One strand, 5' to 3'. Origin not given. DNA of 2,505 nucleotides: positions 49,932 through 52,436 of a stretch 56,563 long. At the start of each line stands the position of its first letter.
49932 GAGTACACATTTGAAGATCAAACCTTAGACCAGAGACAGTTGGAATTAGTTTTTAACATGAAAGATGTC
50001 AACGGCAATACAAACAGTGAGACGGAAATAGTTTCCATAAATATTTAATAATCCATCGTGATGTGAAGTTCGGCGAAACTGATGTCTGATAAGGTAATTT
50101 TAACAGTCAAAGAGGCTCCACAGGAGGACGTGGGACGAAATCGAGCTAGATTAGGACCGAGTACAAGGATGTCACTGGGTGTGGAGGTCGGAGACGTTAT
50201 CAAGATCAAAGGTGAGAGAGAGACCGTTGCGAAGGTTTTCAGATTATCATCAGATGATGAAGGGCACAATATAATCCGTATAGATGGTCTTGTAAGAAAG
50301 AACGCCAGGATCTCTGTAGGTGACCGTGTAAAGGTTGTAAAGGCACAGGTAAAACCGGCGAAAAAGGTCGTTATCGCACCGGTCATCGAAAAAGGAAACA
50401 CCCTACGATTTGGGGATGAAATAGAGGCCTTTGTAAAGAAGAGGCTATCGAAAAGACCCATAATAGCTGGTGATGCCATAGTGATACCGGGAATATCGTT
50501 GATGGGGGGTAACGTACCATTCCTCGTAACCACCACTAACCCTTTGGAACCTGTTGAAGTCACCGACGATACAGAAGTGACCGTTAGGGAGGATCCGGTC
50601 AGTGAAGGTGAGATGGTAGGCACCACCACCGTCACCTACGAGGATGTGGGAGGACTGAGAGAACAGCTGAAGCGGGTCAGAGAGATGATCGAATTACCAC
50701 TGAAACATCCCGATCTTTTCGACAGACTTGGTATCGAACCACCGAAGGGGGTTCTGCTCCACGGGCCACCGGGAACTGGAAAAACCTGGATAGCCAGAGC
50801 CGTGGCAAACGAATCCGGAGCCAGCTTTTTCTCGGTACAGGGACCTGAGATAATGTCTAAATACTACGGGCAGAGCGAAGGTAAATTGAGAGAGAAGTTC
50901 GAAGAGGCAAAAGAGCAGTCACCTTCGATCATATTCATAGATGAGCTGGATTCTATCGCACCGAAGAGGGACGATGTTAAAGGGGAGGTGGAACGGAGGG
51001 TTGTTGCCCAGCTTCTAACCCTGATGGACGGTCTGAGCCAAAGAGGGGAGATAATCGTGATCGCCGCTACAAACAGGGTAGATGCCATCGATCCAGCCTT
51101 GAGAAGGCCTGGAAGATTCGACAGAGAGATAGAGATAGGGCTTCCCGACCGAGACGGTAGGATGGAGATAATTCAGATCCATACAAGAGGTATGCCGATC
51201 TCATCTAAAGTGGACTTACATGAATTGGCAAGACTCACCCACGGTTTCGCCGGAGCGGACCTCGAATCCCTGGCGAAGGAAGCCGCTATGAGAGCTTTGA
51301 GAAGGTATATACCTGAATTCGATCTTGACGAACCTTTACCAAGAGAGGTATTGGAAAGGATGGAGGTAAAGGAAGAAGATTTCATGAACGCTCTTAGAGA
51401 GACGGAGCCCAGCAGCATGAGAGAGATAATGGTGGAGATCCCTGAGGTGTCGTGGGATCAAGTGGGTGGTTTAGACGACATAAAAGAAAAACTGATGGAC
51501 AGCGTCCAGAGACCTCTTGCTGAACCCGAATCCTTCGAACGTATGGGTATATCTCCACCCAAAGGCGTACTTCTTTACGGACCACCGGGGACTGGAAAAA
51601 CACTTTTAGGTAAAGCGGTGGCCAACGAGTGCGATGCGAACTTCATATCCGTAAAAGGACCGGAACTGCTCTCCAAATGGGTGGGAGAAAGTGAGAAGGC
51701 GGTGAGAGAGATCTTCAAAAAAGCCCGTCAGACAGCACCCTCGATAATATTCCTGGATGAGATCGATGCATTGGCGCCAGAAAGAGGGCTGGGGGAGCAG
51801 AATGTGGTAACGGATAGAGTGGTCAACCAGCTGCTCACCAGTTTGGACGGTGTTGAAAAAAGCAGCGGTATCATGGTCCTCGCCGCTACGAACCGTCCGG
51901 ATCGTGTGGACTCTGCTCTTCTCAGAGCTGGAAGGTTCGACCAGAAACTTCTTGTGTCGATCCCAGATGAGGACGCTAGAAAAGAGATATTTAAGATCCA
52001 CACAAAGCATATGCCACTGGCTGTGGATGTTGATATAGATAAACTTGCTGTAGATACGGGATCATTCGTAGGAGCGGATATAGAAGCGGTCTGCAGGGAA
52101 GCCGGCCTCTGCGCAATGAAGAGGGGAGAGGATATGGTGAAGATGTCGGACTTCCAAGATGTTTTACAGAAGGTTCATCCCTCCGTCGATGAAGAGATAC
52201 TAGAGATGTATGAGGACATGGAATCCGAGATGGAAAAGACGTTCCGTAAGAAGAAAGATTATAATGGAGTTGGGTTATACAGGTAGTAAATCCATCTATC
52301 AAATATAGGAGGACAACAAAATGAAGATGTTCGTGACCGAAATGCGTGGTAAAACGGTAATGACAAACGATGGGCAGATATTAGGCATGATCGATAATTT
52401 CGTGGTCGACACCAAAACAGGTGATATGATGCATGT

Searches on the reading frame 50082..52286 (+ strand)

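Call 38: search_protein_families(library=pfam, proteins=[window:50082-52286:+], max_evalue=0.001)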
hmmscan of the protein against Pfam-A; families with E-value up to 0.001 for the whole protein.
window:50082-52286:+ (734 aa): 38 families (the best 25 are shown)
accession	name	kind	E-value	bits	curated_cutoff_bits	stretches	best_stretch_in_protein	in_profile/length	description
PF00004.35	AAA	-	7.4e-99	327.7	21.2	2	224-354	1-131/131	ATPase family associated with various cellular activities (AAA)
PF17862.7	AAA_lid_3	-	2.3e-31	107.3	27.2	2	649-692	1-44/45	AAA+ lid domain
PF02359.24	CDC48_N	-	7.6e-28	97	35.1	1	7-89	2-84/85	Cell division protein 48 (CDC48), N-terminal domain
PF02933.23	CDC48_2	-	1.3e-15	57.2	22.4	1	111-175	4-64/64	Cell division protein 48 (CDC48), domain 2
PF13191.12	AAA_16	-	7.3e-15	56.3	32.6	2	211-326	14-135/167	AAA ATPase domain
PF07728.20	AAA_5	-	3.1e-14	53.6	22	2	223-341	1-136/139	AAA domain (dynein-related subfamily)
PF05496.18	RuvB_N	-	7.8e-14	52.2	27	2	495-565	35-97/159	Holliday junction DNA helicase RuvB P-loop domain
PF13401.12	AAA_22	-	2.2e-10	41.4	27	0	224-256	8-43/130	AAA domain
PF07724.20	AAA_2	-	2.3e-10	41.2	27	1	496-590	6-101/166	AAA domain (Cdc48 subfamily)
PF06068.19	TIP49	-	4e-10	39.8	23.8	0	222-266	51-97/347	TIP49 P-loop domain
PF13173.12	AAA_14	-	4.2e-09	36.9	27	0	224-304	5-86/129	AAA domain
PF23902.1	AAA_lid_PRS2_C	-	2.4e-08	34.5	34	0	359-419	3-67/73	PRS2 AAA+ lid C-terminal domain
PF13671.12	AAA_33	-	6.4e-08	33.4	27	0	224-331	2-79/143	AAA domain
PF01695.23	IstB_IS21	-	2.3e-07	31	24.1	0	222-289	93-162/238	IstB-like ATP binding protein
PF13521.12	AAA_28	-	2.8e-07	31.3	27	0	224-274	2-48/164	AAA domain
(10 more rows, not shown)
